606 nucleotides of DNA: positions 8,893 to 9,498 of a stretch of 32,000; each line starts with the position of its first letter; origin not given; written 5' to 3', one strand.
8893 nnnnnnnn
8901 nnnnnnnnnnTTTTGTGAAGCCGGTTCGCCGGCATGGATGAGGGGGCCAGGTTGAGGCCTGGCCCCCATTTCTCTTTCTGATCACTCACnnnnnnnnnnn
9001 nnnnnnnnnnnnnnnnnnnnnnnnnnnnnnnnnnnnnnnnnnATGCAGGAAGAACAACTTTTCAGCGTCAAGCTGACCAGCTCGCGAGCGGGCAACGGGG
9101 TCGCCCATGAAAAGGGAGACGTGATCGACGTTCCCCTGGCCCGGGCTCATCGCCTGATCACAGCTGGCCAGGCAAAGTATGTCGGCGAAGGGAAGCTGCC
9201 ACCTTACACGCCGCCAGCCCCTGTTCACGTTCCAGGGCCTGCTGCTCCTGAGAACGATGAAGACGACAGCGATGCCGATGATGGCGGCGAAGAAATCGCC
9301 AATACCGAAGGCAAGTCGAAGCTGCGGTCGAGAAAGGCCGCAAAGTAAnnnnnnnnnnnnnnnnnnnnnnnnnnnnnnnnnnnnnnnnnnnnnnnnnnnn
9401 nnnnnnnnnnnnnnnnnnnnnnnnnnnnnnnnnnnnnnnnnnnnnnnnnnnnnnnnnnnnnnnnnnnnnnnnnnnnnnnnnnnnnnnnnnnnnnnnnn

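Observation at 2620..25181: Six dispersed exact copies of an 18-bp palindrome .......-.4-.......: candidate genome-wide operator (stoperator / KorB-operator-like) network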

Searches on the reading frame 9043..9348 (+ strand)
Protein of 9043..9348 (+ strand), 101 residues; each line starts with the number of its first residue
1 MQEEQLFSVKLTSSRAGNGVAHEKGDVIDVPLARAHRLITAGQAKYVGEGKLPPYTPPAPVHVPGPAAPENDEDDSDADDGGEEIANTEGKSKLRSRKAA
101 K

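Call 8: search_protein_families(library=pfam, proteins=[window:9043-9348:+], max_evalue=0.01)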
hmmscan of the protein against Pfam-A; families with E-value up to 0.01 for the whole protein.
window:9043-9348:+ (101 aa): 1 family
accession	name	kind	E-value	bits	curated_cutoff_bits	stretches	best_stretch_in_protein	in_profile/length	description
PF23843.2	DUF7210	-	0.0005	20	27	1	18-44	12-38/38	Domain of unknown function (DUF7210)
